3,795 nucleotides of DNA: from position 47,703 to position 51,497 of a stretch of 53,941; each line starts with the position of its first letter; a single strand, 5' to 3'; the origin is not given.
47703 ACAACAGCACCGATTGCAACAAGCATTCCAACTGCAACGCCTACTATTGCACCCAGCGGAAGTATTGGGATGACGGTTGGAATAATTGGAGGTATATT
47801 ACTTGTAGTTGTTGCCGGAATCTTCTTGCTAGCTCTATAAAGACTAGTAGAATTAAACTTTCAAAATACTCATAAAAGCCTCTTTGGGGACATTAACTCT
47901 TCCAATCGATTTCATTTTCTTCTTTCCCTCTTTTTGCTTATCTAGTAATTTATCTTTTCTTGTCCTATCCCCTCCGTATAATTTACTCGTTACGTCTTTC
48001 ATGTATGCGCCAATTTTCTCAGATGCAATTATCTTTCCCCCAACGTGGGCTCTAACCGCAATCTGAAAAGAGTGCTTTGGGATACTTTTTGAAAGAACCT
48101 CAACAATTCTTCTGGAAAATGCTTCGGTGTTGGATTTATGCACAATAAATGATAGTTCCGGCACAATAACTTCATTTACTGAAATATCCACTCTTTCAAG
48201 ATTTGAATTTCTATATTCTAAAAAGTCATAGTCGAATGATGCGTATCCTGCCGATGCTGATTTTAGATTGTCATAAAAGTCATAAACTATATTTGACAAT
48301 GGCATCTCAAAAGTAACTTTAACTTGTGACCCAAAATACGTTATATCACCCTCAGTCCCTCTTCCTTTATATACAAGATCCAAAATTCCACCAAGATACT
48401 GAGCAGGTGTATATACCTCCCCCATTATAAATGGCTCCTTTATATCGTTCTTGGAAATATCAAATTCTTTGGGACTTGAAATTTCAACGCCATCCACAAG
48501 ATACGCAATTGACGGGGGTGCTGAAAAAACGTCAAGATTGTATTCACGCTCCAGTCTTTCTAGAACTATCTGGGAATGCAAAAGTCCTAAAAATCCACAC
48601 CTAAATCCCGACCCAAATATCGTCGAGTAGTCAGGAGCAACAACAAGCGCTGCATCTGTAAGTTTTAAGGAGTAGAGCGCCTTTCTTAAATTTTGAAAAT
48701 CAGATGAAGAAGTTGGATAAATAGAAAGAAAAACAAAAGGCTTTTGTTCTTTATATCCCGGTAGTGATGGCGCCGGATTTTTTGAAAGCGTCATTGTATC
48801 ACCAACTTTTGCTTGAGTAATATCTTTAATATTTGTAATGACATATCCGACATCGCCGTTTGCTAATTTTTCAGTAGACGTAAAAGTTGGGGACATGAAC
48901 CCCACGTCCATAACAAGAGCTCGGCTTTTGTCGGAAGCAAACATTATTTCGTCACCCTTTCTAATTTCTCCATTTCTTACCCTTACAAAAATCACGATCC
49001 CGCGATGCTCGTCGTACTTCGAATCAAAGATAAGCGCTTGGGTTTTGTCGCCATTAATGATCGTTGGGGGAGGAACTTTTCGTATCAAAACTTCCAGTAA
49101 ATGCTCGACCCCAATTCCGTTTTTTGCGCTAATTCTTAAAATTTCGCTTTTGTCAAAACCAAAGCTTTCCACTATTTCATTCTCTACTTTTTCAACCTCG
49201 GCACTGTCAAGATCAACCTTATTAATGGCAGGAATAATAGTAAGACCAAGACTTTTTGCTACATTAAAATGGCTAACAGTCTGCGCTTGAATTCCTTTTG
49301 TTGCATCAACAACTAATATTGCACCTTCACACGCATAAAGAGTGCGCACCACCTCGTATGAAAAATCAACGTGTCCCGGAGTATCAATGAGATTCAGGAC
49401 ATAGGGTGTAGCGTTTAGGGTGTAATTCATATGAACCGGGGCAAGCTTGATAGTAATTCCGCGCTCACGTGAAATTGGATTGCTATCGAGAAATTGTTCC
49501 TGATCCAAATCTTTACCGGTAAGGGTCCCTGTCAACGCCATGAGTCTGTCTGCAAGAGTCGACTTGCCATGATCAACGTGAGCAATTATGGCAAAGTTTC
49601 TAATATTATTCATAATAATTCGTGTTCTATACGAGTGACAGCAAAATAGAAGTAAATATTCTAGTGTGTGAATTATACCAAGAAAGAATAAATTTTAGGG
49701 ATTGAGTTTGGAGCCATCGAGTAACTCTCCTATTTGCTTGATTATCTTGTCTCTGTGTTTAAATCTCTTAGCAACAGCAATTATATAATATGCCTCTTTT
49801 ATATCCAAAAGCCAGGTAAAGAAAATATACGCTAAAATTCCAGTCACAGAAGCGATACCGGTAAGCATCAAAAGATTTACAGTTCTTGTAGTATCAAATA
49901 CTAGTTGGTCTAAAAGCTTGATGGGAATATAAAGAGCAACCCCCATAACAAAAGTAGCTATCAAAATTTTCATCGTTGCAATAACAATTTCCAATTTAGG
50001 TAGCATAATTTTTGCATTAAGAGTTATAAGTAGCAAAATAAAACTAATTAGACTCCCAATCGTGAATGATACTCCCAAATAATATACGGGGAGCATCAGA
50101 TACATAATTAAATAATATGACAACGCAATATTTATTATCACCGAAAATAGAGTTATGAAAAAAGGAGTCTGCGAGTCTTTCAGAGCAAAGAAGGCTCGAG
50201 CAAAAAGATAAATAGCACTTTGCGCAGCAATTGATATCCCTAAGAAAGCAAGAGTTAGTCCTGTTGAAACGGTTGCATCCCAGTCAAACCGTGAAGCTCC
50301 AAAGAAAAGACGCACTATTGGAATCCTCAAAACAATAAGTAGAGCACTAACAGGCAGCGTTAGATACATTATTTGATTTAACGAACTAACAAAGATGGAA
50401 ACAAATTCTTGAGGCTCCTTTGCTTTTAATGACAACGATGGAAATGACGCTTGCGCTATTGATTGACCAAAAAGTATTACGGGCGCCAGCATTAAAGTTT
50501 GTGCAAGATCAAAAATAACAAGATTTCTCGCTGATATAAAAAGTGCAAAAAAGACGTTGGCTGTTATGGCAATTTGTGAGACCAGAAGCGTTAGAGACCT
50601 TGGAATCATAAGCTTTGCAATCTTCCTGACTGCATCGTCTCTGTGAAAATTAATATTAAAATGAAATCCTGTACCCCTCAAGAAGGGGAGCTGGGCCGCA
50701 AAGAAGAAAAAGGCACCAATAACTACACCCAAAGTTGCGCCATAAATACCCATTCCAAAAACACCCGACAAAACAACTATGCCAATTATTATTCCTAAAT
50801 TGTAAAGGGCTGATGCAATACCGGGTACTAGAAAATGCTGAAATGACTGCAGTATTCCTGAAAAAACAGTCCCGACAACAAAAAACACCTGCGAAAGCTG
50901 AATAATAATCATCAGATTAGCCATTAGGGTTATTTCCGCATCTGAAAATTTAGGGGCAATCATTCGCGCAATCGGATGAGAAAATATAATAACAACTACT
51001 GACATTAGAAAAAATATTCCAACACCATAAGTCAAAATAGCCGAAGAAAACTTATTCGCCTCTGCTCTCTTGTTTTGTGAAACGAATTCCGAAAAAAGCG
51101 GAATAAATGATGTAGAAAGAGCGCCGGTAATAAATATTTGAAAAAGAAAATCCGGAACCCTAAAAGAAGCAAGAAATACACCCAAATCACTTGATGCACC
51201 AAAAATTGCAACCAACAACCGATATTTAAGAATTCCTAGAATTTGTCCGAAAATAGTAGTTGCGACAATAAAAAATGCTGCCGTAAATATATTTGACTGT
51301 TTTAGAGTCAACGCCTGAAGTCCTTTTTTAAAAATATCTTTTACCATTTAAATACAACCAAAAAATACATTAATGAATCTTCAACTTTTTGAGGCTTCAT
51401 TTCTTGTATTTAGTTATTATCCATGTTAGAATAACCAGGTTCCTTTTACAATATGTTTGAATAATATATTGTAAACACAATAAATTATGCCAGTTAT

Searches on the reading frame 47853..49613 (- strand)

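Call 8: search_protein_families(library=pfam, proteins=[window:47853-49613:-], max_evalue=0.001)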
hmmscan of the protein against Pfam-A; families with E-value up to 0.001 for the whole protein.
window:47853-49613:- (586 aa): 6 families
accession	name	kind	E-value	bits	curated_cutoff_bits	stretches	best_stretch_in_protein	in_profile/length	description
PF00009.33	GTP_EFTU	-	1.9e-54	184.6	26.5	1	3-182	2-188/188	Elongation factor Tu GTP binding domain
PF06421.17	LepA_C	-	2.4e-38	131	29.7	1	479-585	1-107/107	GTP-binding protein LepA C-terminus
PF00679.30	EFG_C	-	2e-15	57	27.9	1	391-475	2-86/89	Elongation factor G C-terminus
PF03144.31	GTP_EFTU_D2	-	4e-10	40.4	30.3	1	205-275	1-73/73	Elongation factor Tu domain 2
PF22042.2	EF-G_D2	-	7.5e-07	29.6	27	1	192-266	3-75/84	Elongation factor G domain 2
PF14492.12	EFG_III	-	0.00018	21.9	27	1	291-363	3-72/75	Elongation Factor G, domain III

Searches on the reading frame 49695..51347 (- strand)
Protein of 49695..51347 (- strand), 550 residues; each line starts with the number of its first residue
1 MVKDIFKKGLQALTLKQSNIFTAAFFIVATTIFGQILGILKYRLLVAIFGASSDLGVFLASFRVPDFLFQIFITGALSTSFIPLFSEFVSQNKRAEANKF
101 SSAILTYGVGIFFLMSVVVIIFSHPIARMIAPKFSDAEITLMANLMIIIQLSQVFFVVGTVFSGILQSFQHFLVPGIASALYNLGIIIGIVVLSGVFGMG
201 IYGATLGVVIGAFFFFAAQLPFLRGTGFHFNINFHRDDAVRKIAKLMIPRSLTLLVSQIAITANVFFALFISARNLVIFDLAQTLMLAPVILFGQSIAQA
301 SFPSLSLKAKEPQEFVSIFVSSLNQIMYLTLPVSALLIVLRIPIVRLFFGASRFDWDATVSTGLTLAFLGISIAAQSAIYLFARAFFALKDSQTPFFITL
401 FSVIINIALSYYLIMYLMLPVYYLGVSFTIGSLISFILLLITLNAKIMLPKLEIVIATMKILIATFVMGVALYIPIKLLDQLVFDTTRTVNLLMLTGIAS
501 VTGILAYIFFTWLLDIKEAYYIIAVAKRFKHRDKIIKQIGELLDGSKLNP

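Call 8: search_protein_families(library=pfam, proteins=[window:49695-51347:-], max_evalue=0.001)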
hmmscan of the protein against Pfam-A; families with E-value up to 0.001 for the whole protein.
window:49695-51347:- (550 aa): 3 families
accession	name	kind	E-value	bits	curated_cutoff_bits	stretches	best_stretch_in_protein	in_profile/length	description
PF03023.19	MurJ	-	4.9e-66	223.6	27.4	1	46-479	2-436/451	Lipid II flippase MurJ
PF13440.11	Polysacc_synt_3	-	1.4e-07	31.5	23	1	85-351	32-286/293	Polysaccharide biosynthesis protein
PF01554.23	MatE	-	7.9e-06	26.1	24.9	1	53-184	26-154/161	MatE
